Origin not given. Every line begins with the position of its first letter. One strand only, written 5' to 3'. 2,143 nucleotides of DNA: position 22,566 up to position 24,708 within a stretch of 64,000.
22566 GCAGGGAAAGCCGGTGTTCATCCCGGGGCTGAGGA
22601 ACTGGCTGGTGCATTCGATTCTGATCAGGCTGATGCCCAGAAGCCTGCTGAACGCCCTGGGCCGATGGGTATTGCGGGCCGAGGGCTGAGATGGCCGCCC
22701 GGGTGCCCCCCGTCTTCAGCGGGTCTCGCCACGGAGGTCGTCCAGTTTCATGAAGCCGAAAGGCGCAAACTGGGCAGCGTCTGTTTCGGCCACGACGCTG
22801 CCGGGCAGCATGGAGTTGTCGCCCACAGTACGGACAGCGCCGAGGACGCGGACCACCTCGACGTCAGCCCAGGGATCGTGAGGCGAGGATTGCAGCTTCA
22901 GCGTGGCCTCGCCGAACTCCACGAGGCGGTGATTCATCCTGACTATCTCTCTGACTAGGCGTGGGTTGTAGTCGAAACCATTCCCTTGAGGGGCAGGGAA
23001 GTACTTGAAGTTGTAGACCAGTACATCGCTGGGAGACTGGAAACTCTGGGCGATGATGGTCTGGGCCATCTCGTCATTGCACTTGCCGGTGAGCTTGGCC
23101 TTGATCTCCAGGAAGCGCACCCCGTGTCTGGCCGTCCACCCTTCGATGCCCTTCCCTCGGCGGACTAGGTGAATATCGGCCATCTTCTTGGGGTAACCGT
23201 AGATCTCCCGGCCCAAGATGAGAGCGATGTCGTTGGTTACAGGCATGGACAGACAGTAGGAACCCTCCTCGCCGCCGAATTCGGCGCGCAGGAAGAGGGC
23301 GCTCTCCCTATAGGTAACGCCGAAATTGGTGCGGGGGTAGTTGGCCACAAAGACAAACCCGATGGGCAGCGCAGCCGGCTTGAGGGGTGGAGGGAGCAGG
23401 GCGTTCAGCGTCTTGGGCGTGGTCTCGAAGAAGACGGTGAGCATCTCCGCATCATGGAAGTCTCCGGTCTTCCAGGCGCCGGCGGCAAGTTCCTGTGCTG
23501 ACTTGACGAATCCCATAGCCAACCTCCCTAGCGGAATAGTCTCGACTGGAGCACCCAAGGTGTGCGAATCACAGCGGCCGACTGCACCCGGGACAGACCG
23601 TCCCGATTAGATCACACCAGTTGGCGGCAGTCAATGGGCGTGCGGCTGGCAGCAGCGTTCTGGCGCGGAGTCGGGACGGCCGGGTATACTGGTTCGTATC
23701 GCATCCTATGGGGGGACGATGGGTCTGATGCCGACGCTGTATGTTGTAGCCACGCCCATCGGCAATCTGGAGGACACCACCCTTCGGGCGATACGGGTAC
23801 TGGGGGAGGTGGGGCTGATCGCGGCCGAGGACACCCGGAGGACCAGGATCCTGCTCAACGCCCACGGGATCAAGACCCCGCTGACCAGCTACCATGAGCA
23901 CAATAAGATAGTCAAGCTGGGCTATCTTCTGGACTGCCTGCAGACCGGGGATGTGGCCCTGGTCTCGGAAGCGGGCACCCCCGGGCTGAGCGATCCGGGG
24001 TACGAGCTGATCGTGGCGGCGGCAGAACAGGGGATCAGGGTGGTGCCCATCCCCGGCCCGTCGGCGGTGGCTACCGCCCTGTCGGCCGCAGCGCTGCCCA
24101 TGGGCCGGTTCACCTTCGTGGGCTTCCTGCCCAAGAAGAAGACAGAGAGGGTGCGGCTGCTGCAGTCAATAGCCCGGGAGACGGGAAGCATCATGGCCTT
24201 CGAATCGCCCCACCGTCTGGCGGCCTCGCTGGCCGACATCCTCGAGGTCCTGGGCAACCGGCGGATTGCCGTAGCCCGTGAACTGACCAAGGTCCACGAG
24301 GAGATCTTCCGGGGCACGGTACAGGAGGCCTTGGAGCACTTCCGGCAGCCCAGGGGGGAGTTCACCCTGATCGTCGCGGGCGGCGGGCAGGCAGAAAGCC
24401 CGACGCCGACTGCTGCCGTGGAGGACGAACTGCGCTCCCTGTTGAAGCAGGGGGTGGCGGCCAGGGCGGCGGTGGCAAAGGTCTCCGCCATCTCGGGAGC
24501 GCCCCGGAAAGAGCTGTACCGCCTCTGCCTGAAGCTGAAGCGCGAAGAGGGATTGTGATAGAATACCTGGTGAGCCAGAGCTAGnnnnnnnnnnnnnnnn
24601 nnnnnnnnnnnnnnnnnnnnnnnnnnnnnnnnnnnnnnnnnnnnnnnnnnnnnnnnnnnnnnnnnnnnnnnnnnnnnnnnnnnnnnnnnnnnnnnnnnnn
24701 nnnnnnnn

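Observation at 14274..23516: Beta-oxidation-like cluster resembling steroid/sterol side-chain or alicyclic acid catabolism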

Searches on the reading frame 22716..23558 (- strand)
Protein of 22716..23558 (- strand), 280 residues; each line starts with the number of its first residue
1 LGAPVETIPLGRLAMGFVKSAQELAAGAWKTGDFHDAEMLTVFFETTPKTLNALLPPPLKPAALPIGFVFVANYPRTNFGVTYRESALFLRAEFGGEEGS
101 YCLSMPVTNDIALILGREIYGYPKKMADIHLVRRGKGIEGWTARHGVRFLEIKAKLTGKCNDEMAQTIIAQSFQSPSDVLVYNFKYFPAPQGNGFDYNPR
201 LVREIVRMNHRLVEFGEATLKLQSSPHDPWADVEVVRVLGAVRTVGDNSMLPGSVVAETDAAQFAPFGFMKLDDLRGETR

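Call 4: search_protein_families(library=pfam, proteins=[window:22716-23558:-], max_evalue=0.01)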
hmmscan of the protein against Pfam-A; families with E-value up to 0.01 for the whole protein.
window:22716-23558:- (280 aa): 1 family
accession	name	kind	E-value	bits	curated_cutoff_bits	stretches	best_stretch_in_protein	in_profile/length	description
PF06314.16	ADC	-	4.8e-54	183.8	29.8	1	33-257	18-235/238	Acetoacetate decarboxylase (ADC)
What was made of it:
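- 22716..23516 (-): Acetoacetate-decarboxylase-family protein (266 aa, YPKK dyad). Convergent neighbour and probably not part of the conserved module. PF06314, 183.8 bits (call 4).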

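Call 9: search_protein_families(library=ncbifam, proteins=[window:22716-23558:-], max_evalue=0.001)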
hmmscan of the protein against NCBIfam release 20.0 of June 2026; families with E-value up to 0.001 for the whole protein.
window:22716-23558:- (280 aa): 1 family
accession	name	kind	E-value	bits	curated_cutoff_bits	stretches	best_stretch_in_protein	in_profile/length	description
NF002614.0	PRK02265.1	subfamily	2.4e-17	63.2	150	1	33-257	26-241/246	acetoacetate decarboxylase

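Call 64: search_solved_structures(query=window:22716-23516:-, max_evalue=0.001)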
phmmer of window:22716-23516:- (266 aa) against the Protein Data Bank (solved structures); distinct sequences matched with E-value up to 0.001: 4.
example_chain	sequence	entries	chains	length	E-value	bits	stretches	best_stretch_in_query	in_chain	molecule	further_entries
3bgt_A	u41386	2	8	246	1.8e-11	46.8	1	20-114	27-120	Probable acetoacetate decarboxylase | Acetoacetate decarboxylase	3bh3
3c8w_A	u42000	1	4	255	6.4e-11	45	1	20-117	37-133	Acetoacetate decarboxylase ADC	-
3bh2_A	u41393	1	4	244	4.7e-08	35.6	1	19-113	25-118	Acetoacetate decarboxylase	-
5upb_A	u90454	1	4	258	0.00019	23.8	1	23-119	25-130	Acetoacetate decarboxylase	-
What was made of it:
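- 22716..23516 (-): Weak PDB ADC hits (call 64).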

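Call 70: find_homologous_proteins(query=window:22716-23516:-, max_evalue=1e-10)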
Query window:22716-23516:- (266 aa): 1150 proteins with E <= 1e-10 among 1852 candidates; the best 120 are listed.
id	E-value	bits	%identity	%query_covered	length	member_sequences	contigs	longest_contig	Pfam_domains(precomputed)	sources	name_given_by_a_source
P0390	8.2e-178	607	100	100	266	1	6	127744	PF06314.17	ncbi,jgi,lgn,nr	ncbi:MAG: acetoacetate decarboxylase [Chloroflexi bacterium]|nr:acetoacetate decarboxylase [Chlorofl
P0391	1.4e-144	498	80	100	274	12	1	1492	PF06314.17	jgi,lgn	jgi:acetoacetate decarboxylase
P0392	3.5e-141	487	80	98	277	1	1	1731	PF06314.17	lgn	-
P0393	2.8e-129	448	73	99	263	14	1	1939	PF06314.17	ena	-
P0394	2.4e-126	438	73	99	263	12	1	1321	PF06314.17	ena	-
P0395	4.7e-123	427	69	99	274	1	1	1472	PF06314.17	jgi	jgi:acetoacetate decarboxylase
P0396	1.2e-114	400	68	98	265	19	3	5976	PF06314.17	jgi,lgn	jgi:acetoacetate decarboxylase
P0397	1.2e-114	400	66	98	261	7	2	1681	PF06314.17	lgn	-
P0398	1.4e-114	400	66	98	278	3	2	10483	PF06314.17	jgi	-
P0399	1.8e-114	399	66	98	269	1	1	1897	PF06314.17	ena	-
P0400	3.0e-114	399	65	98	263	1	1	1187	PF06314.17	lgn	-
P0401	4.2e-113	395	66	98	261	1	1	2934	PF06314.17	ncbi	-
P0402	8.0e-113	394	65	98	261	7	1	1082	PF06314.17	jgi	jgi:acetoacetate decarboxylase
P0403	2.5e-112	392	63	97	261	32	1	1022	PF06314.17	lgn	-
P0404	2.8e-112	392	63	98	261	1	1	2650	PF06314.17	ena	-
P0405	4.1e-112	392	65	98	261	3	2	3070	PF06314.17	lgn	-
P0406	7.4e-112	391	64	98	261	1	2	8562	PF06314.17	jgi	jgi:acetoacetate decarboxylase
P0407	7.6e-112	391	66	98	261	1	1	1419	PF06314.17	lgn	-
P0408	7.7e-112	391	65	98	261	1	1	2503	PF06314.17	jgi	-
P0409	1.4e-111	390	64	98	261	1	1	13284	PF06314.17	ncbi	ncbi:MAG: acetoacetate decarboxylase family protein [Pseudomonadota bacterium]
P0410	1.5e-111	390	65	97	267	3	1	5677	PF06314.17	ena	-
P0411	2.0e-111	389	65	98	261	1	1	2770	PF06314.17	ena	-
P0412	2.2e-111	389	64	99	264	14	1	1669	PF06314.17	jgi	jgi:acetoacetate decarboxylase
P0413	3.8e-111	388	64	98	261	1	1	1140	PF06314.17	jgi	jgi:acetoacetate decarboxylase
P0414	3.9e-111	388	66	98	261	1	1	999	PF06314.17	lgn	-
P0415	5.2e-111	388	65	98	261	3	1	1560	PF06314.17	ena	-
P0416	5.9e-111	388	64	98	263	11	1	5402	PF06314.17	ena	-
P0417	5.9e-111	388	64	97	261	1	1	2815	PF06314.17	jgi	jgi:acetoacetate decarboxylase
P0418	8.1e-111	387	64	98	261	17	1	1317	PF06314.17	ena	-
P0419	8.2e-111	387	64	97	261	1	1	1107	PF06314.17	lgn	-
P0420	1.3e-110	387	64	98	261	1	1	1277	PF06314.17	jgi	jgi:acetoacetate decarboxylase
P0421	1.4e-110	387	64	98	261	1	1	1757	PF06314.17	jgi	jgi:acetoacetate decarboxylase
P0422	1.4e-110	387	66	98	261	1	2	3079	PF06314.17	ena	-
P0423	1.8e-110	386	63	97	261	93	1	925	PF06314.17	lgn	-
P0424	1.9e-110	386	64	98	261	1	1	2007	PF06314.17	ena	-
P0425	1.9e-110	386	66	98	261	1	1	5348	PF06314.17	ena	-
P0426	2.1e-110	386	64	99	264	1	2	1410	PF06314.17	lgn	-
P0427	2.7e-110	386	66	98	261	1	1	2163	PF06314.17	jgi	-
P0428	2.9e-110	386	64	99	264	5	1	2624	PF06314.17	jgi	-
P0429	3.0e-110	385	63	98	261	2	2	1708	PF06314.17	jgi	-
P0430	3.7e-110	385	65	98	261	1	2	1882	PF06314.17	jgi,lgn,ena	jgi:acetoacetate decarboxylase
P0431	5.1e-110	385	65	97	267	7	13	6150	PF06314.17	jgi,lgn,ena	jgi:acetoacetate decarboxylase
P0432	7.7e-110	384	64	99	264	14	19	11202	PF06314.17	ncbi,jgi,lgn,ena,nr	ncbi:MAG: hypothetical protein H6Q41_3740 [Deltaproteobacteria bacterium]|jgi:acetoacetate decarboxy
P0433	1.3e-109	383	65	98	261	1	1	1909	PF06314.17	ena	-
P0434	1.9e-109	383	65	98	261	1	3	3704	PF06314.17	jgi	jgi:acetoacetate decarboxylase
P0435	2.1e-109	383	64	98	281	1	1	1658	PF06314.17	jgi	jgi:acetoacetate decarboxylase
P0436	2.4e-109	383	63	98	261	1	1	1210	PF06314.17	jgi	jgi:acetoacetate decarboxylase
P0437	2.8e-109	382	63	98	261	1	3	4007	PF06314.17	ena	-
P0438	3.1e-109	382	65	99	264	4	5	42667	PF06314.17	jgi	jgi:acetoacetate decarboxylase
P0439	3.1e-109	382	64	98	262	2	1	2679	PF06314.17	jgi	jgi:acetoacetate decarboxylase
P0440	3.4e-109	382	63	98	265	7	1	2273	PF06314.17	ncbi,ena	-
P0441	4.3e-109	382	63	97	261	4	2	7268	PF06314.17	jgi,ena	-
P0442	5.0e-109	381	61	99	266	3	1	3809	PF06314.17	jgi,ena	-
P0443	7.8e-109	381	62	98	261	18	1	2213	PF06314.17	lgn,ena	-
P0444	1.0e-108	380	62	97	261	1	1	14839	PF06314.17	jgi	jgi:acetoacetate decarboxylase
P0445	1.3e-108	380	66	97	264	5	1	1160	PF06314.17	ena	-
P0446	1.9e-108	380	63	98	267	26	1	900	PF06314.17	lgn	-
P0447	2.0e-108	380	64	98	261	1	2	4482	PF06314.17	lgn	-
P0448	3.1e-108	379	62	98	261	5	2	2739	PF06314.17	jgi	jgi:acetoacetate decarboxylase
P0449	3.4e-108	379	63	98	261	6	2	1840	PF06314.17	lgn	-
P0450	4.4e-108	378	63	97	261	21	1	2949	PF06314.17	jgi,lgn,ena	-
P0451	4.5e-108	378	63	98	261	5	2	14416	PF06314.17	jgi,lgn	-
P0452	4.6e-108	378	62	98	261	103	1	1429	PF06314.17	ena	-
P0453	4.8e-108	378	63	98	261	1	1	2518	PF06314.17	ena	-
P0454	7.5e-108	378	64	97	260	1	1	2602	PF06314.17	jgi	jgi:acetoacetate decarboxylase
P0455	1.1e-107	377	61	98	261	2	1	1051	PF06314.17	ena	-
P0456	1.1e-107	377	64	98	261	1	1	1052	PF06314.17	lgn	-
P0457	1.3e-107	377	64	97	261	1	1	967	PF06314.17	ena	-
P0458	2.3e-107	376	62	98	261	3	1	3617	PF06314.17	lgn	-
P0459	2.3e-107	376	63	98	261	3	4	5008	PF06314.17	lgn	-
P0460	2.4e-107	376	61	100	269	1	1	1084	PF06314.17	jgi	jgi:acetoacetate decarboxylase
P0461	2.6e-107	376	63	99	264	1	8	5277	PF06314.17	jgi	jgi:acetoacetate decarboxylase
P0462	2.9e-107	376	62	98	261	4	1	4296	PF06314.17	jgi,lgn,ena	-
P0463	3.1e-107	376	63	97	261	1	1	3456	PF06314.17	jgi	jgi:acetoacetate decarboxylase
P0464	3.4e-107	375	61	98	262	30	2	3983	PF06314.17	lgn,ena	-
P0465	4.3e-107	375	61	99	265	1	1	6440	PF06314.17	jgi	jgi:acetoacetate decarboxylase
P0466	4.5e-107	375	63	97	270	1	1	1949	PF06314.17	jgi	jgi:acetoacetate decarboxylase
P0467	5.2e-107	375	62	98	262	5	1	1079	PF06314.17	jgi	jgi:acetoacetate decarboxylase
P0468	6.2e-107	375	63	98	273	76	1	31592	PF06314.17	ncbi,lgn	ncbi:putative acetoacetate decarboxylase [subsurface metagenome]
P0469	6.7e-107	374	61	98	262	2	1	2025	PF06314.17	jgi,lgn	-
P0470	7.9e-107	374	61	97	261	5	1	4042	PF06314.17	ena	-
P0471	1.1e-106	374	62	98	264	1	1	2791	PF06314.17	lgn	-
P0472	1.2e-106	374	62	98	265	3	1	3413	PF06314.17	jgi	jgi:acetoacetate decarboxylase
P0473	1.6e-106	373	63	98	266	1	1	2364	PF06314.17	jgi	jgi:Acetoacetate decarboxylase (ADC)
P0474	1.8e-106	373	62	99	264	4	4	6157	PF06314.17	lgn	-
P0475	1.8e-106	373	62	98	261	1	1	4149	PF06314.17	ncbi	-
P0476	2.1e-106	373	61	98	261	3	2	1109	PF06314.17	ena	-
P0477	3.0e-106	372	61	98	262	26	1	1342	PF06314.17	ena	-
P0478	3.5e-106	372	63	98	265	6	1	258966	PF06314.17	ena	-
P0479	5.1e-106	372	61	98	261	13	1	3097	PF06314.17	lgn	-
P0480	5.4e-106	372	62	100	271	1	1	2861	PF06314.17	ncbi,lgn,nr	ncbi:MAG: acetoacetate decarboxylase family protein [Chloroflexota bacterium]|nr:acetoacetate decarb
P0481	7.3e-106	371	61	98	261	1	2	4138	PF06314.17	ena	-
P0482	7.6e-106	371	63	98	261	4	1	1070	PF06314.17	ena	-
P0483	1.1e-105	371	61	98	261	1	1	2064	PF06314.17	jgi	jgi:acetoacetate decarboxylase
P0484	1.1e-105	371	62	98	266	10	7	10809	PF06314.17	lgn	-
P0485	1.8e-105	370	62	98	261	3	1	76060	PF06314.17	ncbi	-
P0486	1.8e-105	370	62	98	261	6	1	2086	PF06314.17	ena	-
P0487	2.0e-105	370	62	98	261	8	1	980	PF06314.17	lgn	-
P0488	2.5e-105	369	62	98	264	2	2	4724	PF06314.17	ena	-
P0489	3.3e-105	369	62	98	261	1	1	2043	PF06314.17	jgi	jgi:acetoacetate decarboxylase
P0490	8.6e-105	368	61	98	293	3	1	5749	PF06314.17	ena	-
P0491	1.0e-104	367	62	98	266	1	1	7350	PF06314.17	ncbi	-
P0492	1.3e-104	367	63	97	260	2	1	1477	PF06314.17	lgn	-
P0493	1.7e-104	367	60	98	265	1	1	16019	PF06314.17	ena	-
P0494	1.7e-104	367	62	98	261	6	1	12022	PF06314.17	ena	-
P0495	1.8e-104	367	64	97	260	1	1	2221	PF06314.17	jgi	jgi:acetoacetate decarboxylase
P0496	1.8e-104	366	61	98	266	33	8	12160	PF06314.17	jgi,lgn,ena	-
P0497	1.9e-104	366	60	98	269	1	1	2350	PF06314.17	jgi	jgi:acetoacetate decarboxylase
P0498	2.5e-104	366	62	98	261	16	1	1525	PF06314.17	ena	-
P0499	2.9e-104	366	61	98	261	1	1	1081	PF06314.17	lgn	-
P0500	3.6e-104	366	62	98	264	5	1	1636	PF06314.17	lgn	-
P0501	7.9e-104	364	62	98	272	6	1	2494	PF06314.17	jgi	jgi:acetoacetate decarboxylase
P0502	9.3e-104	364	62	97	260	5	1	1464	PF06314.17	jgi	-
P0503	1.5e-103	364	62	98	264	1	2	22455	PF06314.17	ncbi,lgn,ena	-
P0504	1.5e-103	363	62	98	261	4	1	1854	PF06314.17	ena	-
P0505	1.6e-103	363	61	98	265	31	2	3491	PF06314.17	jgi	jgi:acetoacetate decarboxylase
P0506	1.8e-103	363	64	97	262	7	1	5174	PF06314.17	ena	-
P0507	3.3e-103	362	60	98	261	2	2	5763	PF06314.17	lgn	-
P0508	3.9e-103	362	60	98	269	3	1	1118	PF06314.17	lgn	-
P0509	5.7e-103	362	64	98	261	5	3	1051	PF06314.17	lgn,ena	-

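Call 71: find_encoding_contigs(protein=P0478, flank=9000, max_places=1)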
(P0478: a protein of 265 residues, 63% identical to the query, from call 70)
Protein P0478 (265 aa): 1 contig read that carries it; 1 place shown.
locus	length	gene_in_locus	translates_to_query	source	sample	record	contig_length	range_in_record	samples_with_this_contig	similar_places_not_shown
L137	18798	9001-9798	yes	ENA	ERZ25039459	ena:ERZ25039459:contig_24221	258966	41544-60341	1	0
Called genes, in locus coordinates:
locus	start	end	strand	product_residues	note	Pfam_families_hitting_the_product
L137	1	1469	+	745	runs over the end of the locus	PF12768:Rax2 (faint), PF17164:DUF5122, PF05345:He_PIG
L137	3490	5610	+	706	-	-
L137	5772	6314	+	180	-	PF09970:DUF2204 (faint), PF14907:NTP_transf_5 (weak), PF08843:AbiEii (weak)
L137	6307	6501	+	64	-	-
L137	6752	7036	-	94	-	-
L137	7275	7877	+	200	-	-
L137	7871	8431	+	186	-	-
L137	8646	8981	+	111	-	PF00890:FAD_binding_2 (weak), PF01266:DAO (weak), PF01494:FAD_binding_3 (weak), PF07992:Pyr_redox_2 (weak)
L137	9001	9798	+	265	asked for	PF06314:ADC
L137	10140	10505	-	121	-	-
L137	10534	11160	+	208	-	-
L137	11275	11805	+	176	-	PF00582:Usp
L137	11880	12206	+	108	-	PF10050:DUF2284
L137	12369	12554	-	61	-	-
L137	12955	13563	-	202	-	PF18998:Flg_new_2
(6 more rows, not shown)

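Call 72: find_encoding_contigs(protein=P0485, flank=9000, max_places=1)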
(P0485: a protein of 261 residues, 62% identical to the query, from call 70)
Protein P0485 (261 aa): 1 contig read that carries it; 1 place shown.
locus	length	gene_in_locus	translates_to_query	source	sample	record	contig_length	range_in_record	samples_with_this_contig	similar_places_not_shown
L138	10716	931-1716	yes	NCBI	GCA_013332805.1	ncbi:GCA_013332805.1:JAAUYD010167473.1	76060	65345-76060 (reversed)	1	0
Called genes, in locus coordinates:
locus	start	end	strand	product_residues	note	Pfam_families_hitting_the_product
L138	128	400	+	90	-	PF11746:DUF3303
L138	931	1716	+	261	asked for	PF06314:ADC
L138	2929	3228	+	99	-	-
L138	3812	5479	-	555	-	PF02878:PGM_PMM_I, PF02879:PGM_PMM_II, PF02880:PGM_PMM_III, PF00408:PGM_PMM_IV (weak)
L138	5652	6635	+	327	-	-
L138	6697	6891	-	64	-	-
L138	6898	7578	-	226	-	PF02470:MlaD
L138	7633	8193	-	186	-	PF02620:YceD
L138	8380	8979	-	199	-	PF00578:AhpC-TSA, PF08534:Redoxin, PF10417:1-cysPrx_C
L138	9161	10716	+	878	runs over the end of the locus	PF01464:SLT, PF01476:LysM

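Call 73: find_encoding_contigs(protein=P0438, flank=9000, max_places=1)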
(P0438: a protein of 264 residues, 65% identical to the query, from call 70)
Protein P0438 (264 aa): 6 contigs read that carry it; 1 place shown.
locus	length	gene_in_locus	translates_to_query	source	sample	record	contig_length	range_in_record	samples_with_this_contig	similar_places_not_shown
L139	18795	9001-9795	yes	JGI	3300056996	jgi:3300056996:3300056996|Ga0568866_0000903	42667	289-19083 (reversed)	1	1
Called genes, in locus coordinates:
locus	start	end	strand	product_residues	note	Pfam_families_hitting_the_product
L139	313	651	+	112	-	-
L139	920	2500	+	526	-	PF00135:COesterase, PF20434:BD-FAE (weak), PF00135:COesterase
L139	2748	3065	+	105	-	PF00216:Bac_DNA_binding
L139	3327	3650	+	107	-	-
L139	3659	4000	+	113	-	-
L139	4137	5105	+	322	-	PF13240:Zn_Ribbon_1 (weak), PF12773:DZR, PF00211:Guanylate_cyc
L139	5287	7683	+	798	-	PF04015:DUF362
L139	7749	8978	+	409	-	PF02771:Acyl-CoA_dh_N, PF02770:Acyl-CoA_dh_M, PF00441:Acyl-CoA_dh_1, PF08028:Acyl-CoA_dh_2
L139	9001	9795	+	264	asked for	PF06314:ADC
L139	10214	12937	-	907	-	PF13188:PAS_8 (weak), PF13426:PAS_9, PF10114:PocR, PF08448:PAS_4, PF13426:PAS_9 (weak), PF07536:HWE_HK (weak), PF07568:HisKA_2, PF02518:HATPase_c, +3 more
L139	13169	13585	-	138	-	PF01894:YjbQ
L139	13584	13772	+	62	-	-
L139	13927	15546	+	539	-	PF20154:LNT_N, PF00795:CN_hydrolase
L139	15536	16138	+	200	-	PF01553:Acyltransferase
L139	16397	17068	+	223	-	PF01464:SLT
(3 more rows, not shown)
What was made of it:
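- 22716..23516 (-): Orthologs on long contigs lie in unrelated contexts (calls 70-73).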

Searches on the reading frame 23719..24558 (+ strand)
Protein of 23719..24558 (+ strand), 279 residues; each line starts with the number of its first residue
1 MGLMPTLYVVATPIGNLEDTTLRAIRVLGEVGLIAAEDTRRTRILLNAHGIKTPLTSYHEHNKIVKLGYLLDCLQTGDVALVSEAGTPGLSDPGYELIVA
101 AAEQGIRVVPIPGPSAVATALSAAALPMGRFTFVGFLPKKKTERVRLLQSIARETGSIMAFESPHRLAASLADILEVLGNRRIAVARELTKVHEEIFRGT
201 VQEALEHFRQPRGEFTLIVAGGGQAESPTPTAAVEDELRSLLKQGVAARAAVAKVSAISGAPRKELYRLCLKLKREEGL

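Call 5: search_protein_families(library=pfam, proteins=[window:23719-24558:+], max_evalue=0.01)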
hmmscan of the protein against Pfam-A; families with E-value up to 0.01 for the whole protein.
window:23719-24558:+ (279 aa): 2 families
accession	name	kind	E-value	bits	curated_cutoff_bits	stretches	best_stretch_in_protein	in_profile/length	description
PF00590.25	TP_methylase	-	1.5e-31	110.4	27.8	1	6-204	1-211/212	Tetrapyrrole (Corrin/Porphyrin) Methylases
PF23016.2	RsmI_C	-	1.9e-06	28.1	27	1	231-274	4-46/46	RsmI C-terminal HTH domain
